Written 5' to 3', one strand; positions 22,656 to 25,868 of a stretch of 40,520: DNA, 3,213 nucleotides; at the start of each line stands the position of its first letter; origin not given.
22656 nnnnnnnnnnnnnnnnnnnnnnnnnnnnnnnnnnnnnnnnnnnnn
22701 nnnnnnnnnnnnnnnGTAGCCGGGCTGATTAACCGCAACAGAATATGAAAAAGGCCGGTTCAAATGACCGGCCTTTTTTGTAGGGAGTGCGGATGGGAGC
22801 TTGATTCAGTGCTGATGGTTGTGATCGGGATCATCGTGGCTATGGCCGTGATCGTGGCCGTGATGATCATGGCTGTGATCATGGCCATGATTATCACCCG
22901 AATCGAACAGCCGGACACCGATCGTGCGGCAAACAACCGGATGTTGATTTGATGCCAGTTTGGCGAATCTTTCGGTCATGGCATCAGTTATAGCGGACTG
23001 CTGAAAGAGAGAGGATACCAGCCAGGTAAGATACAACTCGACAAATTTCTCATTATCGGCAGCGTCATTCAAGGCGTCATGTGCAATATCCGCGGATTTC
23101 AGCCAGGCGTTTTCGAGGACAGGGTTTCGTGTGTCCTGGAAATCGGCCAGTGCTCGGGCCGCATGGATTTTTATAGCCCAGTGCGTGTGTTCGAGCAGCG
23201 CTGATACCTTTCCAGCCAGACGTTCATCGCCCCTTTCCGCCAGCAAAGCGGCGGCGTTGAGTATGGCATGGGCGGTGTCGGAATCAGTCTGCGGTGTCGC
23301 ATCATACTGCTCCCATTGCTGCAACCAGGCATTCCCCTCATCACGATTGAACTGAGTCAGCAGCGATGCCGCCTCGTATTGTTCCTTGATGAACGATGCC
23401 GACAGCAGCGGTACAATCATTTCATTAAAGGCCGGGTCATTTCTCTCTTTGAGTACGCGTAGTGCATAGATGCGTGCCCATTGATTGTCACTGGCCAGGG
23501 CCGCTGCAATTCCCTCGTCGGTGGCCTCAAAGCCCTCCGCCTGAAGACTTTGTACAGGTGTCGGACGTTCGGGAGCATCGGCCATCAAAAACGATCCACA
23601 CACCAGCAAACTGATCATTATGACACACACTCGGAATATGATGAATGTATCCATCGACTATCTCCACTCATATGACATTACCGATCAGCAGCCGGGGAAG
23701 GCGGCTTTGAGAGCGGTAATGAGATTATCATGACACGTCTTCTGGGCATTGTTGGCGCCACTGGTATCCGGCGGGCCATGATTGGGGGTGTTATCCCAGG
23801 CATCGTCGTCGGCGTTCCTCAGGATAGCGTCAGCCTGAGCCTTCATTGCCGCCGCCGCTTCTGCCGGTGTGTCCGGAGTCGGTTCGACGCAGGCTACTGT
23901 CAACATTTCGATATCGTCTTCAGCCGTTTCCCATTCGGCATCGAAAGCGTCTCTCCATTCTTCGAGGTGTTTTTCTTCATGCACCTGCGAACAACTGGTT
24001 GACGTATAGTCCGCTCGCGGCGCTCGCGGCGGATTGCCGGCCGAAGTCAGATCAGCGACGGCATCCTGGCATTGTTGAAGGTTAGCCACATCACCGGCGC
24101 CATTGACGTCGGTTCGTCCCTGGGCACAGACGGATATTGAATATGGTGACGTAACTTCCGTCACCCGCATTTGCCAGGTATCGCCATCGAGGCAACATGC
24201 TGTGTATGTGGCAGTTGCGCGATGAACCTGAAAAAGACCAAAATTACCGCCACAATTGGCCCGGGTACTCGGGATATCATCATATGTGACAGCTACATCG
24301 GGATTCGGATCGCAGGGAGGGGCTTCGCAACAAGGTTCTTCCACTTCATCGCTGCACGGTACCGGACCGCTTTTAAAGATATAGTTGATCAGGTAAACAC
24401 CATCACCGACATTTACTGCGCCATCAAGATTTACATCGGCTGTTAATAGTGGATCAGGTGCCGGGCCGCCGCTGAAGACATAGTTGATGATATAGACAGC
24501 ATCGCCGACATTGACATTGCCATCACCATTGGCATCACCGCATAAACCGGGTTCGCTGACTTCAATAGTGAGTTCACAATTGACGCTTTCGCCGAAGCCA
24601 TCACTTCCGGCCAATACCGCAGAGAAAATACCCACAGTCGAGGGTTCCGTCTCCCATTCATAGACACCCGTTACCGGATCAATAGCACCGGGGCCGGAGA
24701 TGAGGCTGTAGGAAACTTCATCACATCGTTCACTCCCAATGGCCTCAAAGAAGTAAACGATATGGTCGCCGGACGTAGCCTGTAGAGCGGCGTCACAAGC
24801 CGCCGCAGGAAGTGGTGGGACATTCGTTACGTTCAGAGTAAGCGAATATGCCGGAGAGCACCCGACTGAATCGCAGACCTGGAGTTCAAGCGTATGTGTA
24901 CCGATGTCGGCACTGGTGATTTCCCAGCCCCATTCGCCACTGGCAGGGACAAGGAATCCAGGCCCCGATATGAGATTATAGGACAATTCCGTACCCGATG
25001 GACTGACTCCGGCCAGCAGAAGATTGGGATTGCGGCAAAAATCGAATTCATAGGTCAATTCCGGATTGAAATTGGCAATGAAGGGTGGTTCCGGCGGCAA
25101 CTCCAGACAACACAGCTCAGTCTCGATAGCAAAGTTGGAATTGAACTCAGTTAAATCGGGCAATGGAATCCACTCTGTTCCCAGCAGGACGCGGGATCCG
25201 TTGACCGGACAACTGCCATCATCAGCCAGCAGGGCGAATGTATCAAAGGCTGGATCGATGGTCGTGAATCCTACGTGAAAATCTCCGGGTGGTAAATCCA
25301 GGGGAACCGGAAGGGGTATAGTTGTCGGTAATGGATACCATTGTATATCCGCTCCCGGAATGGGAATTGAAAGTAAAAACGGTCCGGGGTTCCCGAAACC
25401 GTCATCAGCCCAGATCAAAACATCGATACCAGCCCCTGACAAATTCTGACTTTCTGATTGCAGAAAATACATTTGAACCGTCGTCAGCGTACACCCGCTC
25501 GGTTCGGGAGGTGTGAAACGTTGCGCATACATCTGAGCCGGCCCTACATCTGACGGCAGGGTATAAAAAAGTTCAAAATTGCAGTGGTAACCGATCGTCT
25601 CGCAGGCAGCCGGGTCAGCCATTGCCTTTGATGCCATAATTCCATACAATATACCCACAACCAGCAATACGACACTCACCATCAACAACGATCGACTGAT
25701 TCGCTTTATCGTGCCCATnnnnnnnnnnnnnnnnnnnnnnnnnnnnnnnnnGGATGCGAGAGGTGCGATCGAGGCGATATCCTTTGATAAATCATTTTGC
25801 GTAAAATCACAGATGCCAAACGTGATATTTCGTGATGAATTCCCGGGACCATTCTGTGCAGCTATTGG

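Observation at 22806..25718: Two-gene operon: Ig/dockerin protein with novel Cys-rich C-terminal domain followed by a His-rich periplasmic helical-repeat protein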

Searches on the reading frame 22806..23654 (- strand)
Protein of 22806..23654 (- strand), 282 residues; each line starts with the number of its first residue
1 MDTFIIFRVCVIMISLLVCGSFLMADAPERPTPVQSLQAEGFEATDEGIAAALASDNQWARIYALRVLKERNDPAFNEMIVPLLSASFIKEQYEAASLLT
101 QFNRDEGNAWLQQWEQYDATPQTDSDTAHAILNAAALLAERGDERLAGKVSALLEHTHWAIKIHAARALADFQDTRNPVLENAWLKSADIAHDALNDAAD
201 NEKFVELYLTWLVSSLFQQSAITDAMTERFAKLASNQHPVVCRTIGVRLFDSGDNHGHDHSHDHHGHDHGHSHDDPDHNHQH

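Call 3: search_protein_families(library=pfam, proteins=[window:22806-23654:-], max_evalue=0.1)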
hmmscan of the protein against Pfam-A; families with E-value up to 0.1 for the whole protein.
window:22806-23654:- (282 aa): 1 family
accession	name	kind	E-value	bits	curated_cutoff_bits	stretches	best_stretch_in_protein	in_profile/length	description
PF13646.12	HEAT_2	-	1.1e-07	32.5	27.7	1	132-180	18-67/88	HEAT repeats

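Call 4: search_protein_families(library=ncbifam, proteins=[window:22806-23654:-], max_evalue=0.1)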
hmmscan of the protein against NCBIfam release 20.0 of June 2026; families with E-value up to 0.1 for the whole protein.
window:22806-23654:- (282 aa): 1 family
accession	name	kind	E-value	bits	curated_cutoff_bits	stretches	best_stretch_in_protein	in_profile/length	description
NF045915.1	PhycobilmeDegNblB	equivalog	0.025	14.1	300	0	50-115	136-201/214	phycobilisome degradation protein NblB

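Call 11: search_solved_structures(query=window:22806-23654:-, max_evalue=1)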
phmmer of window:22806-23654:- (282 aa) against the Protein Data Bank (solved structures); distinct sequences matched with E-value up to 1: 9.
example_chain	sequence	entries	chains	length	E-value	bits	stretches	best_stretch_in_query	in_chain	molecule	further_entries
6ft5_A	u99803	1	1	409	0.00099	21.9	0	133-177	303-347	alphaRep A3_A3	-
4zv6_A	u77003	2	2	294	0.0034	20.2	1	115-177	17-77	AlphaRep-7 | alpha-Rep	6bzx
7zm7_n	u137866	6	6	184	0.023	17.4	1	225-276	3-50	Subunit NDUFB5 of NADH-ubiquinone oxidoreductase (Complex I)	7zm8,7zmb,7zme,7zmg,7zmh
9rhz_A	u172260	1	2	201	0.029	17.1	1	124-176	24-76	ALPHAREP bE5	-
8eoz_B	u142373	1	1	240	0.066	15.9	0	186-212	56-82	C3HR3_4r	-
6fsq_A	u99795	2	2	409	0.093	15.4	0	133-177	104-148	alphaRep A3_bGFPD | A3_bGFPD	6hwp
5dcq_A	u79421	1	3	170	0.33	13.6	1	116-180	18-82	artificial repeat proteins (alphaREP3)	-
9sah_A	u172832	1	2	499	0.56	12.9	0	38-176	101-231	E4-NB2 synthetic fusion protein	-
9y0i_A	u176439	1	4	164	0.81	12.3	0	122-161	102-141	CSD20f3A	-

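Call 13: find_homologous_proteins(query=window:22806-23654:-, max_evalue=0.001)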
Query window:22806-23654:- (282 aa): 6 proteins with E <= 0.001 among 8000 candidates.
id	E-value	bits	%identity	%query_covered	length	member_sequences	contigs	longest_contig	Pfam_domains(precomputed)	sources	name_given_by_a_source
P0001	2.3e-187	639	100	100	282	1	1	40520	PF13646.13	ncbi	-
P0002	6.3e-87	310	57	88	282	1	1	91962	PF13646.13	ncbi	-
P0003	2.0e-70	256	49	85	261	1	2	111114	PF13646.13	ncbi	ncbi:MAG: hypothetical protein V3V99_03290 [candidate division Zixibacteria bacterium]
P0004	2.0e-52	196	45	84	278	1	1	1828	PF13646.13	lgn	-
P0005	2.6e-51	193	43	83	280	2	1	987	PF13646.13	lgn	-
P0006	3.8e-50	189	44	83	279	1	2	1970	PF13646.13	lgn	-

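Call 14: find_encoding_contigs(protein=P0002, flank=10000, max_places=3)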
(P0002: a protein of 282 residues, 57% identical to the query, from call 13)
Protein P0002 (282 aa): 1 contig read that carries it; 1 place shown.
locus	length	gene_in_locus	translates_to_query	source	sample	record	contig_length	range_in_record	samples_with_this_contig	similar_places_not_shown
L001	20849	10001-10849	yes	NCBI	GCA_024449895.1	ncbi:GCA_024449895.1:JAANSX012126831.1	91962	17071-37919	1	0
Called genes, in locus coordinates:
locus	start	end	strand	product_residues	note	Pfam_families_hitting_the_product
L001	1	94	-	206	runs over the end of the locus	-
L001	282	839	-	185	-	PF13801:Metal_resist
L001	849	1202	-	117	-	-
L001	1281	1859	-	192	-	PF04542:Sigma70_r2, PF08281:Sigma70_r4_2, PF04545:Sigma70_r4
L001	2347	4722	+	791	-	PF08757:CotH, PF00932:LTD, PF00404:Dockerin_1 (weak)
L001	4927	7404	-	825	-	PF00326:Peptidase_S9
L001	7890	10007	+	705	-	PF00404:Dockerin_1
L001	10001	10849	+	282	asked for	PF13646:HEAT_2 (weak)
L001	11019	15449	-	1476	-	PF00404:Dockerin_1 (faint), PF17164:DUF5122 (faint), PF12768:Rax2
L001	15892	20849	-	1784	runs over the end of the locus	PF22148:Fervidolysin_NPro-like (weak), PF00082:Peptidase_S8, PF01839:FG-GAP (faint), PF17161:DUF5123 (weak), PF13205:Big_5 (weak), PF13517:FG-GAP_3, PF13860:FlgD_ig (weak), PF18962:Por_Secre_tail (weak)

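Call 15: find_encoding_contigs(protein=P0003, flank=10000, max_places=3)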
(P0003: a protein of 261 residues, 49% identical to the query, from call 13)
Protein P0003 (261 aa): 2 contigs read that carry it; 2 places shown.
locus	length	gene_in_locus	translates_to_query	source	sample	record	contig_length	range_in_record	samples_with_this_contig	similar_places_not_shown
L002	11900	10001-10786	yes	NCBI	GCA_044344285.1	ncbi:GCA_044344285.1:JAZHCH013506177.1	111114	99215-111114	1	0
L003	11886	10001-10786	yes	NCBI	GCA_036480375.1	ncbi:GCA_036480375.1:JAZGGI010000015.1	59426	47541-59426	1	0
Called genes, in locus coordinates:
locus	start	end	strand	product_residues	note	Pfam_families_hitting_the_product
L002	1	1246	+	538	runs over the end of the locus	PF00890:FAD_binding_2, PF07992:Pyr_redox_2 (faint), PF02910:Succ_DH_flav_C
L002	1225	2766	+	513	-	PF00117:GATase, PF07722:Peptidase_C26, PF02540:NAD_synthase, PF00958:GMP_synt_C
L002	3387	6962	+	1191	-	-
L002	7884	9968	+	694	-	PF17963:Big_9 (faint), PF00404:Dockerin_1 (weak)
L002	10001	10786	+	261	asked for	PF13646:HEAT_2 (faint)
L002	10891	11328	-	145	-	PF00665:rve (faint), PF13683:rve_3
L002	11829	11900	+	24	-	?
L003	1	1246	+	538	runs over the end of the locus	PF00890:FAD_binding_2, PF07992:Pyr_redox_2 (faint), PF02910:Succ_DH_flav_C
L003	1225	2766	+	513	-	PF00117:GATase, PF07722:Peptidase_C26, PF02540:NAD_synthase, PF00958:GMP_synt_C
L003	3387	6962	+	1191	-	-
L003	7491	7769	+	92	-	-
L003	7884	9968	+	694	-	PF17963:Big_9 (faint), PF00404:Dockerin_1 (weak)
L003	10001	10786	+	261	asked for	PF13646:HEAT_2 (faint)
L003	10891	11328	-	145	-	PF00665:rve (faint), PF13683:rve_3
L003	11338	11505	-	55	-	PF00665:rve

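Call 16: find_encoding_contigs(protein=P0001, flank=10000, max_places=3)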
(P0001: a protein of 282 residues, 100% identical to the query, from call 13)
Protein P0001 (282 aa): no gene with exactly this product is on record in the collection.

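Call 42: search_protein_families(library=padloc, proteins=[window:22806-23654:-], max_evalue=0.1)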
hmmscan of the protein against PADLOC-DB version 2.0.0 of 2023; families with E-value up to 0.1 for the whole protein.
window:22806-23654:- (282 aa): 1 family
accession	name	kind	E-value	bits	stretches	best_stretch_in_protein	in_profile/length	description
PDLC02919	HEAT-ARM_XIII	-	1.1e-06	24.4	2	47-120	1282-1355/1972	-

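Call 43: search_protein_families(library=phrogs, proteins=[window:22806-23654:-], max_evalue=0.1)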
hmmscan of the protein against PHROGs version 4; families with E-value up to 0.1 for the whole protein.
window:22806-23654:- (282 aa): 0 families

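Call 59: find_encoding_contigs(protein=P0006, flank=3000, max_places=3)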
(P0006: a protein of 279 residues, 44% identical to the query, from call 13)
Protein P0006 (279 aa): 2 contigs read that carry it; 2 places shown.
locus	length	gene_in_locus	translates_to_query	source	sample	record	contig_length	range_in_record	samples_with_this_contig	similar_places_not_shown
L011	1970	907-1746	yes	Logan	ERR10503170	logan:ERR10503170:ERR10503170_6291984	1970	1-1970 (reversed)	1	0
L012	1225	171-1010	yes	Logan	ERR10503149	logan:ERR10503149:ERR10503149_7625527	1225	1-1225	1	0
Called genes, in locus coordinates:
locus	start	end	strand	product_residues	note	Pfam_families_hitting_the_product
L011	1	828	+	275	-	?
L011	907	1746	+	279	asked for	PF13646:HEAT_2 (weak)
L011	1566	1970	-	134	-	?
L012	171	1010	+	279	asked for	PF13646:HEAT_2 (weak)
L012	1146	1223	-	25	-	?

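Call 71: find_related_loci(query=A5, collection=metagenome_contigs, flank=4000)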
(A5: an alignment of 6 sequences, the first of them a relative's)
Query A5 (282 aa) in metagenome_contigs; peptide patterns used: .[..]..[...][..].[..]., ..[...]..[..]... (x = any residue, [..] = any of these).
600 stretches matched a pattern, but none encodes a relative of the query by tblastn (E <= 1e-3).

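Call 78: predict_structure(alignment_id=A5)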
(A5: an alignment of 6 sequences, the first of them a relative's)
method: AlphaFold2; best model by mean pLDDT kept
length: 282 residues; sequences in the alignment: 6
mean_pLDDT: 81.7   pTM: 0.71
mean pLDDT of the five models: 81.7, 79.9, 79.3, 79.3, 79.1
residues with pLDDT >= 90: 161; 70-90: 53; 50-70: 26; < 50: 42
segments of 3 or more residues with pLDDT < 50: 6-8, 17-25, 252-268, 275-278
pLDDT, mean of each block of 10 residues (from residue 1): 50 50 56 96 98 97 97 95 95 96 95 93 93 95 93 94 93 88 94 80 87 85 90 87 71 39 41 47 50
secondary structure, 60 per line:
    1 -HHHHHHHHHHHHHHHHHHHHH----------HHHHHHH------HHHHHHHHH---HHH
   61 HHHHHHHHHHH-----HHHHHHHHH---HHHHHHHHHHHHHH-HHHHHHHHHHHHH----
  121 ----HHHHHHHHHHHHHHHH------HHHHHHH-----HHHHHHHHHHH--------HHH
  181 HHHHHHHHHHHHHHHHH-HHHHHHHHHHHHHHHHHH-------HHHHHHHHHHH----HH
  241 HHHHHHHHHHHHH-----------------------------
elements in order: H2-22 H33-39 H46-54 H58-71 H77-85 H89-102 H104-116 H125-140 H147-153 H159-169 H178-197 H199-216 H224-234 H239-253

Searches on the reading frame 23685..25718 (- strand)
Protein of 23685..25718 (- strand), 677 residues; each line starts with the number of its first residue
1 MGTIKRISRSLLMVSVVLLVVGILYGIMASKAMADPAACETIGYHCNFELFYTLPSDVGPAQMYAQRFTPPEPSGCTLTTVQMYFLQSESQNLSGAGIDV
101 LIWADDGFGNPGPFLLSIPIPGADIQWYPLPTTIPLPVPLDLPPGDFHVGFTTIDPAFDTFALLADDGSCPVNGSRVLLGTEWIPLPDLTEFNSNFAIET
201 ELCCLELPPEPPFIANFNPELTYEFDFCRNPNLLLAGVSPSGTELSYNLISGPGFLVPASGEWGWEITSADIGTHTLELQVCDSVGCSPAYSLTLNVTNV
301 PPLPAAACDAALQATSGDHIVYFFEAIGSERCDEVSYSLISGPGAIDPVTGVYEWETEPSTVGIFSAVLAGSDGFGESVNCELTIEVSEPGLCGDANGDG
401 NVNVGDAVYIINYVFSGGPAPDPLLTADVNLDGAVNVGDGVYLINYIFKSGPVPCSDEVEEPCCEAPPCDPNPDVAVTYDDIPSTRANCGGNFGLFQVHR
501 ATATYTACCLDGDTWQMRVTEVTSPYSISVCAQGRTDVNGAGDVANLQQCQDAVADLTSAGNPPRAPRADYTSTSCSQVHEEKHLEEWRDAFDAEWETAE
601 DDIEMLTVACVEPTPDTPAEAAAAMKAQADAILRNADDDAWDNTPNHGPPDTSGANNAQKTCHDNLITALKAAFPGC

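Call 3: search_protein_families(library=pfam, proteins=[window:23685-25718:-], max_evalue=0.1)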
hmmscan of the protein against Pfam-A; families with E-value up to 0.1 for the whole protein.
window:23685-25718:- (677 aa): 1 family
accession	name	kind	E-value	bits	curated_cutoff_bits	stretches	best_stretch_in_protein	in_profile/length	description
PF00404.24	Dockerin_1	-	4.2e-11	43.3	22.9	1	394-447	2-56/57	Dockerin type I domain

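Call 4: search_protein_families(library=ncbifam, proteins=[window:23685-25718:-], max_evalue=0.1)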
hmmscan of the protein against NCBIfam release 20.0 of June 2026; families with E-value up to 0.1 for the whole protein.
window:23685-25718:- (677 aa): 1 family
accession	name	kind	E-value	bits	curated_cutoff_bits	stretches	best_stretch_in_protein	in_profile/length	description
NF049990.1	CellobisidaseCelK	equivalog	0.0021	16.3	1700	1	392-449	828-884/889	cellulose 1,4-beta-cellobiosidase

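Call 10: search_solved_structures(query=window:23685-25718:-, max_evalue=1)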
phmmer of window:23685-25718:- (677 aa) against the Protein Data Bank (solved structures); distinct sequences matched with E-value up to 1: 21.
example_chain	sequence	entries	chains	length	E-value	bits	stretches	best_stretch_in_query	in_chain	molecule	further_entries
3ul4_B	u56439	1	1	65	0.00014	23.2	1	392-448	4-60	Cellulosome enzyme, dockerin type I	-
1daq_A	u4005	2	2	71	0.00022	22.6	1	392-450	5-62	ENDOGLUCANASE SS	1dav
2mte_A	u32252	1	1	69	0.00024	22.5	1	392-450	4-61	Cellulose 1,4-beta-cellobiosidase (reducing end) CelS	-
4dh2_B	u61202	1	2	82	0.00048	21.5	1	392-448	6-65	Dockerin type 1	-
2y3n_B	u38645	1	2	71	0.00099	20.4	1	392-450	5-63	CELLULOSOMAL FAMILY-48 PROCESSIVE GLYCOSIDE HYDROLASE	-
4fl4_A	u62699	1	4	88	0.0052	18.1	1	393-449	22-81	Glycoside hydrolase family 9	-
9qfa_A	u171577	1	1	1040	0.0074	17.5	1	321-449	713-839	Ruminococcus bromii Amy12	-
2ccl_B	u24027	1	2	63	0.0078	17.5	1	392-448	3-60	ENDO-1,4-BETA-XYLANASE Y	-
4uyq_B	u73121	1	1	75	0.0084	17.4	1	393-448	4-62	Cellulosomal scaffoldin adaptor protein B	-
4uyp_B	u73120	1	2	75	0.0085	17.3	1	393-448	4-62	Cellulosomal scaffoldin adaptor protein B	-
4cj0_A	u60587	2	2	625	0.026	15.7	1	392-449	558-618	ENDOGLUCANASE D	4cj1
1clc_A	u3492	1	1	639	0.028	15.6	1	392-449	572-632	ENDOGLUCANASE CELD; EC: 3.2.1.4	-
5nrk_B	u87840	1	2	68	0.042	15.1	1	394-447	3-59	DocCel5: Type I dockerin repeat domain from A. cellulolyticus family 5 endoglucanase WP_01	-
5nrm_B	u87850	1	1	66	0.05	14.8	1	394-447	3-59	DocCel5: Type I dockerin repeat domain from A. cellulolyticus family 5 endoglucanase WP_01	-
1ohz_B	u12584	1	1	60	0.082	14.1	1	394-448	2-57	ENDO-1,4-BETA-XYLANASE Y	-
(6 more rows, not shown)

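Call 26: search_protein_families(library=pfam, alignment_id=A1, max_evalue=0.01)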
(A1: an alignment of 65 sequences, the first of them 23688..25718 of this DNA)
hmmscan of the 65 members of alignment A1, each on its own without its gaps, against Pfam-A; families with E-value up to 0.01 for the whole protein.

A. member 1, window:23688-25718:- (677 aa): 1 family
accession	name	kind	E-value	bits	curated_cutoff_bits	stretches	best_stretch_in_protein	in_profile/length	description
PF00404.24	Dockerin_1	-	4.2e-11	43.3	22.9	1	394-447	2-56/57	Dockerin type I domain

B. families by the number of members that match (of 65 scanned): 23 families
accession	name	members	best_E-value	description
PF13620.12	CarboxypepD_reg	6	5.3e-11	Carboxypeptidase regulatory-like domain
PF13699.11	eCIS_core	5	2e-32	eCIS core domain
PF09136.16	Glucodextran_B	5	1e-21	Glucodextranase, domain B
PF00404.24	Dockerin_1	5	4.2e-11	Dockerin type I domain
PF00041.27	fn3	5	1.9e-08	Fibronectin type III domain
PF13715.12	CarbopepD_reg_2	4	6.4e-10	CarboxypepD_reg-like domain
PF02369.22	Big_1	4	8.3e-09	Bacterial Ig-like domain (group 1)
PF17789.7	MG4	4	3.7e-05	Macroglobulin domain MG4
PF17963.7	Big_9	3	5.5e-06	Bacterial Ig domain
PF00801.26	PKD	2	5.9e-06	PKD domain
PF02368.24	Big_2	1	2.7e-15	Bacterial Ig-like domain (group 2)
PF22359.2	Big-like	1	4.6e-10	Bacterial Ig-like domain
PF19077.6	Big_13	1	1.6e-09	Bacterial Ig-like domain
PF17766.7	fn3_6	1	7.7e-07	Fibronectin type-III domain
PF17936.7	Big_6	1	9.7e-06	Bacterial Ig domain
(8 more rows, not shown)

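Call 42: search_protein_families(library=padloc, proteins=[window:23685-25718:-], max_evalue=0.1)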
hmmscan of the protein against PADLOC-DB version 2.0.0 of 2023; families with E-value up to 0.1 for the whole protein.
window:23685-25718:- (677 aa): 1 family
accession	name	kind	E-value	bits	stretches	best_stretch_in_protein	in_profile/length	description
PDLC04054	PD-T4-6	-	0.042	11.3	1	568-653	210-294/347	-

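Call 43: search_protein_families(library=phrogs, proteins=[window:23685-25718:-], max_evalue=0.1)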
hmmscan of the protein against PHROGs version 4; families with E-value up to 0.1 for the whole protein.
window:23685-25718:- (677 aa): 0 families
